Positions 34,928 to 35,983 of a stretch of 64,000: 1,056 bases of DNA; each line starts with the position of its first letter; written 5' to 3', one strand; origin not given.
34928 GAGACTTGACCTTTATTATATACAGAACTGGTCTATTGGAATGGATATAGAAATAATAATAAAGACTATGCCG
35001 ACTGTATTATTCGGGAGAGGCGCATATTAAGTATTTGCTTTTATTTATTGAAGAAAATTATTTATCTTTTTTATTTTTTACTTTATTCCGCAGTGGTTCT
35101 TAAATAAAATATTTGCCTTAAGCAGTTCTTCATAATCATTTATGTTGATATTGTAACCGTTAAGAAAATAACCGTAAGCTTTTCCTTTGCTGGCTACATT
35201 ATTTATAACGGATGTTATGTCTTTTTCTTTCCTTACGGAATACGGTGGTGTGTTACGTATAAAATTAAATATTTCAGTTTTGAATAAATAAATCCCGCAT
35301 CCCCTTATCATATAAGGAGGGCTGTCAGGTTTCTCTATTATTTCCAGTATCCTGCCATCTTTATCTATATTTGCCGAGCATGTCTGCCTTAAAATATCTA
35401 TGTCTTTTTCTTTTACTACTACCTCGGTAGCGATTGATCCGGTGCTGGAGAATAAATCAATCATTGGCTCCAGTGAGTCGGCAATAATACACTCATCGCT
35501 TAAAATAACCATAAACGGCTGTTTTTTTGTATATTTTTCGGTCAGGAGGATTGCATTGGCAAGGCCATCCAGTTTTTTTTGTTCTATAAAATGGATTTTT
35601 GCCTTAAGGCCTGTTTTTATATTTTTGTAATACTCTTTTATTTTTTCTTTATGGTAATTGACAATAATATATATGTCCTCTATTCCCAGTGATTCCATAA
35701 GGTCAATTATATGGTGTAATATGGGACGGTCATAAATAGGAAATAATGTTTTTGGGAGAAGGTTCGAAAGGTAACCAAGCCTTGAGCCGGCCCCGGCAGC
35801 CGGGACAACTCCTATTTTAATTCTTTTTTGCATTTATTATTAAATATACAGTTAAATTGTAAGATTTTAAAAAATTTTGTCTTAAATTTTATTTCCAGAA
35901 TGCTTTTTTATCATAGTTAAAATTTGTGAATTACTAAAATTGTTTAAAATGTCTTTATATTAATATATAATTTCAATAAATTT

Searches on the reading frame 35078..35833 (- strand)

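Call 80: search_protein_families(library=ncbifam, proteins=[window:35078-35833:-], max_evalue=1e-10)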
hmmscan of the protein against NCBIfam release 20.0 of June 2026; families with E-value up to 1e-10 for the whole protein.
window:35078-35833:- (251 aa): 15 families
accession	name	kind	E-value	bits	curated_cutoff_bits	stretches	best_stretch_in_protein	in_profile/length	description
TIGR01208.1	rmlA_long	equivalog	2.6e-38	131.8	320.25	1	8-243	2-233/353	glucose-1-phosphate thymidylyltransferase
TIGR03992.1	Arch_glmU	subfamily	4.6e-36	124.5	292.1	1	9-241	4-224/393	bifunctional sugar-1-phosphate nucleotidylyltransferase/acetyltransferase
NF041313.1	UDPGP_AglF_Halo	equivalog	2e-34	119.1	400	1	8-240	3-230/234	UTP--glucose-1-phosphate uridylyltransferase AglF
TIGR01099.1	galU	equivalog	2.3e-28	99.5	326.8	1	77-240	93-261/261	UTP--glucose-1-phosphate uridylyltransferase GalU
NF041173.1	Sug_nt_acttase_Thmprot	equivalog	8.5e-23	80.9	600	1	9-226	4-209/405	bifunctional sugar-1-phosphate nucleotidylyltransferase/acetyltransferase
TIGR01207.1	rmlA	equivalog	2.9e-21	75.8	360.65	1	8-218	2-208/286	glucose-1-phosphate thymidylyltransferase RfbA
NF012024.0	PRK15480.1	equivalog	1.4e-15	57.2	588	1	5-213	3-207/292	glucose-1-phosphate thymidylyltransferase RfbA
TIGR01173.1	glmU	equivalog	1.3e-14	53.9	366.85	1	9-218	4-207/452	bifunctional UDP-N-acetylglucosamine diphosphorylase/glucosamine-1-phosphate N-acetyltransferase GlmU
NF052502.1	man1P_GTase_Rv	exception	1.7e-14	53.5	440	1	9-204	4-194/352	mannose-1-phosphate guanylyltransferase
NF049965.1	GlMnHpPGnyltfHddC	equivalog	2.9e-14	53.2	300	1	9-218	4-199/221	D-glycero-D-manno-heptose 1-phosphate guanosyltransferase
NF007516.0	PRK10122.1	equivalog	2e-12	46.9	534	0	8-69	6-67/297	UTP--glucose-1-phosphate uridylyltransferase GalF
NF010934.1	PRK14354.1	equivalog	3.1e-11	42.5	450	1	9-245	3-237/447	bifunctional UDP-N-acetylglucosamine diphosphorylase/glucosamine-1-phosphate N-acetyltransferase GlmU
NF009928.0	PRK13389.1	equivalog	4e-11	42.6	548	0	2-70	5-73/302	UTP--glucose-1-phosphate uridylyltransferase GalU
TIGR02623.1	G1P_cyt_trans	equivalog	5.6e-11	42.4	300.25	0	9-73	4-68/255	glucose-1-phosphate cytidylyltransferase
TIGR01105.1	galF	equivalog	7.3e-11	41.8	659.2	0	8-69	6-67/297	GalU regulator GalF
